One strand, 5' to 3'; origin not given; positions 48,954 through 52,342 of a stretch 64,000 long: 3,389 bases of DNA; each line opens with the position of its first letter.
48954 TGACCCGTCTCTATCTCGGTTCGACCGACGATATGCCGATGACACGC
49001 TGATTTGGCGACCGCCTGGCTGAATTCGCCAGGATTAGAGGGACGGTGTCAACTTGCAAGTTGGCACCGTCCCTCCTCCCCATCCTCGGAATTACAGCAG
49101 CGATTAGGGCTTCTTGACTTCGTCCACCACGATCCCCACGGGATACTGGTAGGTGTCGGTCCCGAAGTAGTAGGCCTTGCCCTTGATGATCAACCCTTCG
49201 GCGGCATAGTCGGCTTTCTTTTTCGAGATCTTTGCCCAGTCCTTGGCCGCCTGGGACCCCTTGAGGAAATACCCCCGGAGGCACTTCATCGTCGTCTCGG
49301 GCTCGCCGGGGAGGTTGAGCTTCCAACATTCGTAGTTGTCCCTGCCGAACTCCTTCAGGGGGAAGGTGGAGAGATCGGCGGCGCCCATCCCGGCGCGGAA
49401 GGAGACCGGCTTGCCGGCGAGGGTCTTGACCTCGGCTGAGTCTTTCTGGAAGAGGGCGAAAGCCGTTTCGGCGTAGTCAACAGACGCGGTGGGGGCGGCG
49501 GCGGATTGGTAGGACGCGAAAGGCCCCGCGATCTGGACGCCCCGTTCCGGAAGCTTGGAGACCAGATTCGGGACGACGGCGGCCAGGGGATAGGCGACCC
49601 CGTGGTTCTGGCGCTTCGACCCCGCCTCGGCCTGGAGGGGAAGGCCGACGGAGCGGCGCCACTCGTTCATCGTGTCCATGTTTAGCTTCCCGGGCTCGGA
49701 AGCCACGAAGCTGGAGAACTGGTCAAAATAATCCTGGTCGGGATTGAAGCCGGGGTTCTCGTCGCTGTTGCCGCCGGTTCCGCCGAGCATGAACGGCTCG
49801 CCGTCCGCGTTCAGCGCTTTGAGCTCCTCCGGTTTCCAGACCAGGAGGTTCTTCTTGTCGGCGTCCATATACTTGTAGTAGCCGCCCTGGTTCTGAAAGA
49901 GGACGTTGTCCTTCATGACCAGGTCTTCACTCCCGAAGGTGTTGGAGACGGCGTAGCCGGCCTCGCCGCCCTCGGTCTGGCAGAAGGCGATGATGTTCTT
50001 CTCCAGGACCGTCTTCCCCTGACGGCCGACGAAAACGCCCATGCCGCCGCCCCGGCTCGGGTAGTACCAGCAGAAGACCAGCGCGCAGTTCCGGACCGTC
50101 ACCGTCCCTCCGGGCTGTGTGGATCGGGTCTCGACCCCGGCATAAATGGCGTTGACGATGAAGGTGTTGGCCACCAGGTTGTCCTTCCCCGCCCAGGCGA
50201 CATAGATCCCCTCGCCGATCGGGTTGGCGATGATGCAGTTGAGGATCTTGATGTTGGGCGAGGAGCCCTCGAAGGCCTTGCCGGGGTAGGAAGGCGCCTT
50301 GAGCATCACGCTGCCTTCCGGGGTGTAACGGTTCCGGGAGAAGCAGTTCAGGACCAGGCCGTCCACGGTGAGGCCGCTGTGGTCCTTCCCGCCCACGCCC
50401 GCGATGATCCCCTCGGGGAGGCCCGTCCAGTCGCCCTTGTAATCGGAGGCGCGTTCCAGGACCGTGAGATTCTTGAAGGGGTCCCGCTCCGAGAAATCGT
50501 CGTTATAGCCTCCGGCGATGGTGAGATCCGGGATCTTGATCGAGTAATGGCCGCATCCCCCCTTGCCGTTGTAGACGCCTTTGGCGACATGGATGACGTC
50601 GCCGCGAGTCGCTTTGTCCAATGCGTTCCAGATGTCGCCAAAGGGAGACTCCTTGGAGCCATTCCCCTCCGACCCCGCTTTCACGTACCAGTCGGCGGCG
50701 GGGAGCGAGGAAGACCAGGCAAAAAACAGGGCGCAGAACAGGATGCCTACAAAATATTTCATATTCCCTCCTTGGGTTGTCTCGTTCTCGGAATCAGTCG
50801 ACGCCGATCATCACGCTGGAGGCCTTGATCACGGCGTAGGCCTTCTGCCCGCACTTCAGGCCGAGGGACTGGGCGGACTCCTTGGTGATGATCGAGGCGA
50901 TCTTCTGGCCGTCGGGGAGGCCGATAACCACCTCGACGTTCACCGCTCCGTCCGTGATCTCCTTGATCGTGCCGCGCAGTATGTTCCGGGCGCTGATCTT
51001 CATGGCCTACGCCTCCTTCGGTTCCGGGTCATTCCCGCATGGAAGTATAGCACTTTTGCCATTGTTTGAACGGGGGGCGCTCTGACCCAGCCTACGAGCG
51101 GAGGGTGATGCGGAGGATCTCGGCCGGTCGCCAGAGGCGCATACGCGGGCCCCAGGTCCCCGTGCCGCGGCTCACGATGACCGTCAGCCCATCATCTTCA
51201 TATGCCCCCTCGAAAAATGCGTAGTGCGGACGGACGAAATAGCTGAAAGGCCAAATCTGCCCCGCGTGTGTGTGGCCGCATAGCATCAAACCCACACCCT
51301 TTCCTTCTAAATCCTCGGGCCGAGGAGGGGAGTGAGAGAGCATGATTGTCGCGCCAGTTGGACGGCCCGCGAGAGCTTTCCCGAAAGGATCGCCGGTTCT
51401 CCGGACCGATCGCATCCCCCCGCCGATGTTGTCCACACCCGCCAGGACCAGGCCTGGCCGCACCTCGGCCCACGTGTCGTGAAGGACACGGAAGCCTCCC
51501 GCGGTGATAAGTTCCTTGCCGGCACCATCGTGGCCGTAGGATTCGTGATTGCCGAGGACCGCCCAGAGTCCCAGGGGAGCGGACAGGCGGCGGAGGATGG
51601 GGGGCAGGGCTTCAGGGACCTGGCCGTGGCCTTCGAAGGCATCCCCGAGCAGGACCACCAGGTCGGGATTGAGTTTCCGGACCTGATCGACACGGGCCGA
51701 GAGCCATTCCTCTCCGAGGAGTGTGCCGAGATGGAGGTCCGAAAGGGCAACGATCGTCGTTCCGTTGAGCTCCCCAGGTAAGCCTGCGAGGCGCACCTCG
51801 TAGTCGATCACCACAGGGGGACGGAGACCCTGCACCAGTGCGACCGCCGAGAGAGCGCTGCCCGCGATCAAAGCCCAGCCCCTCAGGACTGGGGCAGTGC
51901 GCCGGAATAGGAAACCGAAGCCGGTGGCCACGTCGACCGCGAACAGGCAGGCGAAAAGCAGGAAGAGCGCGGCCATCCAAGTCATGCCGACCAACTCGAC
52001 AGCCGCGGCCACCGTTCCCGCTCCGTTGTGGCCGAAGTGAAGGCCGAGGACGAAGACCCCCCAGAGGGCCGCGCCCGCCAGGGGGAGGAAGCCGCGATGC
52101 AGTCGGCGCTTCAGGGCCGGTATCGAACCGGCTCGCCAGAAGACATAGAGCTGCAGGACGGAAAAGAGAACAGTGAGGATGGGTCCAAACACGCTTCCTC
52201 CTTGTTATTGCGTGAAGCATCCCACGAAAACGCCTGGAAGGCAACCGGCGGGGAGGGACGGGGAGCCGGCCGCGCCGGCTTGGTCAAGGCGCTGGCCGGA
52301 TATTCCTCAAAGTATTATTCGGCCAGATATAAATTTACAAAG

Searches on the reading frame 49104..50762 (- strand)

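Call 59: search_protein_families(library=pfam, max_evalue=0.001, proteins=[window:49104-50762:-])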
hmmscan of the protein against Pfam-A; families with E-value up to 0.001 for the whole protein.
window:49104-50762:- (552 aa): 1 family
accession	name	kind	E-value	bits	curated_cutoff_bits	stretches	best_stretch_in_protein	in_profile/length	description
PF13229.12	Beta_helix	-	4.8e-07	30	25.9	1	170-294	10-116/158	Right handed beta helix region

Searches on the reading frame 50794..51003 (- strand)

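Call 59: search_protein_families(library=pfam, max_evalue=0.001, proteins=[window:50794-51003:-])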
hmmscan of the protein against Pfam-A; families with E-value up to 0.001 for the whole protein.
window:50794-51003:- (69 aa): 1 family
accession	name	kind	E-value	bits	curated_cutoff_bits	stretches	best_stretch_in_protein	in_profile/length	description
PF03459.23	TOBE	-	5.1e-20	71.9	22.3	1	4-66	2-64/64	TOBE domain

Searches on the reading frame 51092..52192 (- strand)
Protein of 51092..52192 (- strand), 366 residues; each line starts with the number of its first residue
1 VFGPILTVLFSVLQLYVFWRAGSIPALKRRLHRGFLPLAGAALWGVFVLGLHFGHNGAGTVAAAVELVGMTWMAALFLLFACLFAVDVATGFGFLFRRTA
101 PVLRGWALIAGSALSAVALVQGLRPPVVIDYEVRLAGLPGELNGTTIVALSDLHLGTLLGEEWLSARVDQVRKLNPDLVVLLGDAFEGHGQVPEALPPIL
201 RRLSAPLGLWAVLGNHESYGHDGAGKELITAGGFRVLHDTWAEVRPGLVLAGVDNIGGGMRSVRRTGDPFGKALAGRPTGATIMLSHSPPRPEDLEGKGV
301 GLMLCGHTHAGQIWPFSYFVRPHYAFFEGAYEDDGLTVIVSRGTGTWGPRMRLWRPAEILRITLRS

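Call 17: search_protein_families(library=pfam, max_evalue=0.01, proteins=[window:51092-52192:-])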
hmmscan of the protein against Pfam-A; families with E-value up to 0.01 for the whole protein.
window:51092-52192:- (366 aa): 2 families
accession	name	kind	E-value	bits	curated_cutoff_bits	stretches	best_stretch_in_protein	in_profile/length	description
PF00149.33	Metallophos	-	9.1e-11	43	21.5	1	146-310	2-190/191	Calcineurin-like phosphoesterase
PF12850.12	Metallophos_2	-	6.5e-05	23.4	27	1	147-310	3-118/154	Calcineurin-like phosphoesterase superfamily domain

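Call 30: find_encoding_contigs(protein=window:51092-51976:-, flank=10000, max_places=10)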
Protein window:51092-51976:- (294 aa): 2 contigs read that carry it; 1 place shown.
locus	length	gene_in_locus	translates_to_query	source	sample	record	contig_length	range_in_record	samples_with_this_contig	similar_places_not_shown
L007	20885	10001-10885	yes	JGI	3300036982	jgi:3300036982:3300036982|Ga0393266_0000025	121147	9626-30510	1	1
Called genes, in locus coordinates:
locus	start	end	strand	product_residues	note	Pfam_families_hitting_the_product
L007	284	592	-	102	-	-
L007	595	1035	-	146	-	-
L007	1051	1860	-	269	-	PF01590:GAF (faint)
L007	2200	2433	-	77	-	PF17956:NAPRTase_C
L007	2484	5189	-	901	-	PF01839:FG-GAP (faint), PF19190:BACON_2, PF02836:Glyco_hydro_2_C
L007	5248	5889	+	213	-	-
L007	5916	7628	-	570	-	PF13091:PLDc_2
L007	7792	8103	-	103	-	PF12694:cpYpsA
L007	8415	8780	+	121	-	-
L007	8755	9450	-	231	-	-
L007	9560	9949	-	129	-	-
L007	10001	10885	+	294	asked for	PF00149:Metallophos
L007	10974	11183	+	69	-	PF03459:TOBE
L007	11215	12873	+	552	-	PF13229:Beta_helix (weak)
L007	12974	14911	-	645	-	-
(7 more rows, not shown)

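Call 31: find_homologous_proteins(query=window:51092-52192:-, max_evalue=1e-20)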
Query window:51092-52192:- (366 aa): 3896 proteins with E <= 1e-20 among 8000 candidates; the best 120 are listed.
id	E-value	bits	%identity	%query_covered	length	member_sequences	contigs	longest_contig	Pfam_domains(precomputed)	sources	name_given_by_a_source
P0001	8.7e-202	688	83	100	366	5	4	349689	PF00149.34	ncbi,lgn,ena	-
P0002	6.6e-194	662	100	80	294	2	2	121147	PF00149.34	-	-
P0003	1.5e-140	487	61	99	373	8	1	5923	PF12850.13,PF00149.34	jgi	-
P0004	2.6e-140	486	61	100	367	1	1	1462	PF12850.13,PF00149.34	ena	-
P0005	1.3e-139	484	61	99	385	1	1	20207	PF12850.13,PF00149.34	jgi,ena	-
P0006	4.5e-139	482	61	100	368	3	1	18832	PF12850.13,PF00149.34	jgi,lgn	jgi:hypothetical protein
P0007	2.9e-137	476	61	99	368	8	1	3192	PF12850.13,PF00149.34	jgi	-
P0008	3.3e-137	476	60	100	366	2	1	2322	PF12850.13,PF00149.34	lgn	-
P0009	3.6e-137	476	60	99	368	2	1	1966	PF00149.34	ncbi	-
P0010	4.9e-137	475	61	99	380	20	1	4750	PF00149.34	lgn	-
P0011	2.0e-136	473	61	100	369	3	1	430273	PF12850.13,PF00149.34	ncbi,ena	-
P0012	2.8e-136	473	58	100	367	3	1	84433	PF12850.13,PF00149.34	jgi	-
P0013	8.1e-136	471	60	99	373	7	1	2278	PF12850.13,PF00149.34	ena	-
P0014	3.1e-135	469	60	99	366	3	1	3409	PF12850.13,PF00149.34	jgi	jgi:predicted MPP superfamily phosphohydrolase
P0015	3.8e-135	469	62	100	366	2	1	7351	PF00149.34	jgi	jgi:predicted MPP superfamily phosphohydrolase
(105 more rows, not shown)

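Call 32: find_encoding_contigs(protein=P0001, flank=10000, max_places=10)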
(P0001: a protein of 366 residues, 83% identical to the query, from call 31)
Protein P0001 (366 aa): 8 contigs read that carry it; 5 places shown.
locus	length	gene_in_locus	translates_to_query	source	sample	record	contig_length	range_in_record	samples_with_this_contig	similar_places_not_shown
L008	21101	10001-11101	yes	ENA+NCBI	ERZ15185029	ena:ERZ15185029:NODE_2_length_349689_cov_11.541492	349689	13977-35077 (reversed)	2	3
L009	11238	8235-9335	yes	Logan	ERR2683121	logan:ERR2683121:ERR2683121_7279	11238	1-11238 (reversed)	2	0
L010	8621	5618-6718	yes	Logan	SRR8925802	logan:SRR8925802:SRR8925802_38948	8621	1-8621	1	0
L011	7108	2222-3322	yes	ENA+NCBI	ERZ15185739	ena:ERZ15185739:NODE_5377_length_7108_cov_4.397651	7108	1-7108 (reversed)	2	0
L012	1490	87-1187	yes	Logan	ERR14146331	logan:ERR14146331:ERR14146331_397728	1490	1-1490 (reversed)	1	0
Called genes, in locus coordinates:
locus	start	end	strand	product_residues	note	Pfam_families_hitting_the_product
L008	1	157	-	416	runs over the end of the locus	PF02530:Porin_2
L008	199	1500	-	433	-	PF00324:AA_permease, PF13520:AA_permease_2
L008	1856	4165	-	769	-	PF03709:OKR_DC_1_N, PF01276:OKR_DC_1, PF03711:OKR_DC_1_C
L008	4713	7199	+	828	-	PF01839:FG-GAP (faint), PF13517:FG-GAP_3 (faint)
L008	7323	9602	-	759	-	PF06739:SBBP (weak), PF13517:FG-GAP_3 (faint), PF06739:SBBP, PF01839:FG-GAP (faint)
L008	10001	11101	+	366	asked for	PF00149:Metallophos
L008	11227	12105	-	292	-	-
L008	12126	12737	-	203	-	PF00561:Abhydrolase_1, PF03096:Ndr (weak), PF12146:Hydrolase_4, PF12697:Abhydrolase_6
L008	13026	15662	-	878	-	PF00149:Metallophos, PF01839:FG-GAP (faint), PF13517:FG-GAP_3 (faint)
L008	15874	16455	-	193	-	PF13298:LigD_N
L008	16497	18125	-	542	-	PF02321:OEP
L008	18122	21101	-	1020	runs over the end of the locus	PF00873:ACR_tran, PF03176:MMPL (weak)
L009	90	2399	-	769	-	PF03709:OKR_DC_1_N, PF01276:OKR_DC_1, PF03711:OKR_DC_1_C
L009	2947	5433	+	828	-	PF01839:FG-GAP (faint), PF13517:FG-GAP_3 (faint)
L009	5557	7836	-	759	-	PF06739:SBBP (weak), PF13517:FG-GAP_3 (faint), PF06739:SBBP, PF01839:FG-GAP (faint)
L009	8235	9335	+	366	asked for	PF00149:Metallophos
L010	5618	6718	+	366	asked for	PF00149:Metallophos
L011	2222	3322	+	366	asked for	PF00149:Metallophos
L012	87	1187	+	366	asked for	PF00149:Metallophos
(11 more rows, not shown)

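Call 50: list_cluster_members(proteins=[P0001, P0002])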
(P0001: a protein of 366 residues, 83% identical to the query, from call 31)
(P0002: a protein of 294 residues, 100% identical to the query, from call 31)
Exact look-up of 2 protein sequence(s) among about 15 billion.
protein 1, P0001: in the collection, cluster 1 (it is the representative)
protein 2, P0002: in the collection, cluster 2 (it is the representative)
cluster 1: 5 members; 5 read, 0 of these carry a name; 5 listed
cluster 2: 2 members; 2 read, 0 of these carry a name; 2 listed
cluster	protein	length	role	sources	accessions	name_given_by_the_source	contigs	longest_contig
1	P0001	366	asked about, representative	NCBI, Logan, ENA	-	-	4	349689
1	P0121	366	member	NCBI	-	-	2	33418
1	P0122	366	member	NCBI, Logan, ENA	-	-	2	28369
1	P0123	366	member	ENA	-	-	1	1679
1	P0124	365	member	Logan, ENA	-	-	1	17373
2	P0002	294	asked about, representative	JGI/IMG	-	-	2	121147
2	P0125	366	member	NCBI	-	-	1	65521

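Call 51: find_encoding_contigs(protein=P0121, flank=10000, max_places=6)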
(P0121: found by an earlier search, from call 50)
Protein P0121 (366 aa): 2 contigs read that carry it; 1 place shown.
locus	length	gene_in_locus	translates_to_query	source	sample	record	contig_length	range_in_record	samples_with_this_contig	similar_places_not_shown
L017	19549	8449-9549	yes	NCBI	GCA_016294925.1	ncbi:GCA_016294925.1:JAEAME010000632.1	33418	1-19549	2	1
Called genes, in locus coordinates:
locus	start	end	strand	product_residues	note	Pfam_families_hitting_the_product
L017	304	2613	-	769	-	PF03709:OKR_DC_1_N, PF01276:OKR_DC_1, PF03711:OKR_DC_1_C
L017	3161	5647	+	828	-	PF01839:FG-GAP (faint), PF13517:FG-GAP_3 (faint)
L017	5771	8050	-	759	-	PF06739:SBBP (weak), PF13517:FG-GAP_3 (faint), PF06739:SBBP, PF01839:FG-GAP (faint)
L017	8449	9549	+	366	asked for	PF00149:Metallophos, PF12850:Metallophos_2 (faint)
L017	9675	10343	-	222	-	-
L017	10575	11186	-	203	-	PF00561:Abhydrolase_1, PF03096:Ndr (weak), PF12146:Hydrolase_4, PF12697:Abhydrolase_6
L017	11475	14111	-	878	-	PF00149:Metallophos, PF01839:FG-GAP (faint), PF13517:FG-GAP_3 (faint)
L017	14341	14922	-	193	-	PF13298:LigD_N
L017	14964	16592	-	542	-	PF02321:OEP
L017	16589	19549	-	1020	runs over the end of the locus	PF00873:ACR_tran, PF03176:MMPL (weak)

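Call 52: find_encoding_contigs(protein=P0122, flank=10000, max_places=6)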
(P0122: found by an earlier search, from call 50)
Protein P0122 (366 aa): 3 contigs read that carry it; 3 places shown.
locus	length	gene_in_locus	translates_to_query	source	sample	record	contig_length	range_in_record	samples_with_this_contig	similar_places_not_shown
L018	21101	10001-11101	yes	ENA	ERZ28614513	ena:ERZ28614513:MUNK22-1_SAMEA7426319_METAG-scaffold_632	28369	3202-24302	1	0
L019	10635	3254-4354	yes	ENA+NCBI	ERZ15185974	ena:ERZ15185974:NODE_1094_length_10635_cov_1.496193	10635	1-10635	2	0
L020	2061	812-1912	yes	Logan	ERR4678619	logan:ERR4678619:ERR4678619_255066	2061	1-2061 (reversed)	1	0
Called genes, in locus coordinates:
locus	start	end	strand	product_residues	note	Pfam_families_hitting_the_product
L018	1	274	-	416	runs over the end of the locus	PF02530:Porin_2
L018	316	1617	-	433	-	PF00324:AA_permease, PF13520:AA_permease_2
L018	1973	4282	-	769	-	PF03709:OKR_DC_1_N, PF01276:OKR_DC_1, PF03711:OKR_DC_1_C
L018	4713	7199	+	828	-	PF01839:FG-GAP (faint), PF13517:FG-GAP_3 (faint)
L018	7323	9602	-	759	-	PF06739:SBBP (weak), PF13517:FG-GAP_3 (faint), PF06739:SBBP, PF01839:FG-GAP (faint)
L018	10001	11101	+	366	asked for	PF00149:Metallophos, PF12850:Metallophos_2 (faint)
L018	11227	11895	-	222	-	-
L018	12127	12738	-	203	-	PF00561:Abhydrolase_1, PF03096:Ndr (weak), PF12146:Hydrolase_4, PF12697:Abhydrolase_6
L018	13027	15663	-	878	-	PF00149:Metallophos, PF01839:FG-GAP (faint), PF13517:FG-GAP_3 (faint)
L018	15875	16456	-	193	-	PF13298:LigD_N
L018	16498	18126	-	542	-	PF02321:OEP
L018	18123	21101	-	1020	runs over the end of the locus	PF00873:ACR_tran, PF03176:MMPL (weak)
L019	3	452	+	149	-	?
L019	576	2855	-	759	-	PF06739:SBBP (weak), PF13517:FG-GAP_3 (faint), PF06739:SBBP, PF01839:FG-GAP (faint)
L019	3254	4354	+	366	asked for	PF00149:Metallophos, PF12850:Metallophos_2 (faint)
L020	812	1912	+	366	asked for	PF00149:Metallophos, PF12850:Metallophos_2 (faint)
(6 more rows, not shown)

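Call 53: find_encoding_contigs(protein=P0124, flank=10000, max_places=6)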
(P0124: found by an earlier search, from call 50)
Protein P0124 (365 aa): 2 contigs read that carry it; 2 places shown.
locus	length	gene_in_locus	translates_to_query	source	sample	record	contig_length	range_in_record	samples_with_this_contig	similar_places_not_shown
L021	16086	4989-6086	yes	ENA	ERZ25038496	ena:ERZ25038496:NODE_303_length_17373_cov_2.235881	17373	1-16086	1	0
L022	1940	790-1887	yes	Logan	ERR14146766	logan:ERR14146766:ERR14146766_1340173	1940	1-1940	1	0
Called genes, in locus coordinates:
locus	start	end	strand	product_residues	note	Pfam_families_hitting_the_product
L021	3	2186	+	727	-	?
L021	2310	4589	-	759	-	PF06739:SBBP, PF01839:FG-GAP (faint)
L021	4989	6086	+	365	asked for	PF00149:Metallophos, PF12850:Metallophos_2 (faint)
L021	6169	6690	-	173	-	PF13620:CarboxypepD_reg (faint)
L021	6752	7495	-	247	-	-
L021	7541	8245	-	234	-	PF13505:OMP_b-brl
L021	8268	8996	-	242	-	PF00561:Abhydrolase_1, PF12146:Hydrolase_4, PF12697:Abhydrolase_6, PF03096:Ndr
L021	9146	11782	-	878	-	PF00149:Metallophos, PF01839:FG-GAP (faint), PF13517:FG-GAP_3 (faint)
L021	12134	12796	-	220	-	PF13298:LigD_N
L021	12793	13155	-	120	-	-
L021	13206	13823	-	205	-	PF01909:NTP_transf_2, PF18765:Polbeta (weak)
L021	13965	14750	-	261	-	PF03747:ADP_ribosyl_GH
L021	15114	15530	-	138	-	PF01842:ACT (faint)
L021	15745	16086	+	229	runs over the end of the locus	PF00160:Pro_isomerase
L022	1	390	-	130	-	?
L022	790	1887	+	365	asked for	PF00149:Metallophos, PF12850:Metallophos_2 (faint)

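Call 54: find_encoding_contigs(protein=P0125, flank=10000, max_places=6)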
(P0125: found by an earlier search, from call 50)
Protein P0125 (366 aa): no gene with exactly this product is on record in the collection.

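Call 59: search_protein_families(library=pfam, max_evalue=0.001, proteins=[L008:7323-9602:-])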
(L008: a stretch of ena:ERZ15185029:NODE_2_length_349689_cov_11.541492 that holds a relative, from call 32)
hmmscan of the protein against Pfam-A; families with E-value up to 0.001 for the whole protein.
L008:7323-9602:- (759 aa): 3 families
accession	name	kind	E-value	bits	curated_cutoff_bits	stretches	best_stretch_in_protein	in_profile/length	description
PF06739.17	SBBP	-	1.9e-36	124.1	20.5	3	442-477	2-38/38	Beta-propeller repeat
PF01839.29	FG-GAP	-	8.1e-13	48.4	22.1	1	549-573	2-26/37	FG-GAP repeat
PF13517.12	FG-GAP_3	-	2.3e-05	25.4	26.9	0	556-605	1-59/61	FG-GAP-like repeat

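Call 84: find_encoding_contigs(protein=P0011, flank=6000, max_places=3)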
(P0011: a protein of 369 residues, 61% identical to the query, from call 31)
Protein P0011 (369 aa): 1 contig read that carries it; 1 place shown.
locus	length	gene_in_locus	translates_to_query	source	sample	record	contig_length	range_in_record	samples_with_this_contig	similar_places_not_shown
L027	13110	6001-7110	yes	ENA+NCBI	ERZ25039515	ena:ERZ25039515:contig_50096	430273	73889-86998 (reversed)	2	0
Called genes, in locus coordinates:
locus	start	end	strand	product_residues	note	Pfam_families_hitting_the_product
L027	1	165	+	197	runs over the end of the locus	PF01209:Ubie_methyltran, PF13489:Methyltransf_23, PF01135:PCMT (weak), PF13847:Methyltransf_31, PF08241:Methyltransf_11, PF08242:Methyltransf_12, PF13649:Methyltransf_25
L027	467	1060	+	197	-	-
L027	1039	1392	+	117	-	PF13560:HTH_31, PF01381:HTH_3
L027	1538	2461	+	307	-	PF13485:Peptidase_MA_2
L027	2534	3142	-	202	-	PF05708:Peptidase_C92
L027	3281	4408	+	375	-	PF07690:MFS_1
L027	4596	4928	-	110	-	-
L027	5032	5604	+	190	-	PF08281:Sigma70_r4_2 (faint), PF04542:Sigma70_r2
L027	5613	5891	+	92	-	-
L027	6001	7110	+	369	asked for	PF00149:Metallophos, PF12850:Metallophos_2 (weak)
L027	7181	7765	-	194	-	-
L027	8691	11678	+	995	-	PF13620:CarboxypepD_reg, PF13715:CarbopepD_reg_2, PF17210:SdrD_B (weak), PF22904:NOMO1-like_2nd (faint), PF25183:OMP_b-brl_4, PF00593:TonB_dep_Rec_b-barrel, PF25183:OMP_b-brl_4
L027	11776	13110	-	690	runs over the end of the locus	PF02897:Peptidase_S9_N, PF00326:Peptidase_S9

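Call 85: find_encoding_contigs(protein=P0012, flank=6000, max_places=3)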
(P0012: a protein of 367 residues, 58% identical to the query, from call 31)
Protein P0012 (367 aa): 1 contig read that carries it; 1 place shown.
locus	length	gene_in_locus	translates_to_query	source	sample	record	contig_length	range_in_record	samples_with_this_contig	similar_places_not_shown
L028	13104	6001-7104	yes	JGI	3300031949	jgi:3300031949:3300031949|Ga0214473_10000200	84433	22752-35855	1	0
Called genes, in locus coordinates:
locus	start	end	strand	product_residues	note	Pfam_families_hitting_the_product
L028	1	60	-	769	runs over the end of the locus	PF07719:TPR_2 (faint), PF13174:TPR_6 (faint), PF13428:TPR_14 (faint), PF13432:TPR_16 (faint)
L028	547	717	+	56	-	PF12728:HTH_17, PF21531:Rv2175c_wHTH (weak)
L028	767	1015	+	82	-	-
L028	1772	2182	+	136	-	PF01814:Hemerythrin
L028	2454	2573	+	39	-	-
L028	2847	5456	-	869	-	PF02012:BNR (faint), PF15902:Sortilin-Vps10 (weak)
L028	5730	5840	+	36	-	-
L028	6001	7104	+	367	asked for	PF00149:Metallophos, PF12850:Metallophos_2 (weak)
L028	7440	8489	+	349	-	PF00144:Beta-lactamase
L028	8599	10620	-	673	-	PF22244:GCE_fung (faint), PF00326:Peptidase_S9 (faint)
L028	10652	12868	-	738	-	-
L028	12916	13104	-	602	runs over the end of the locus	PF00474:SSF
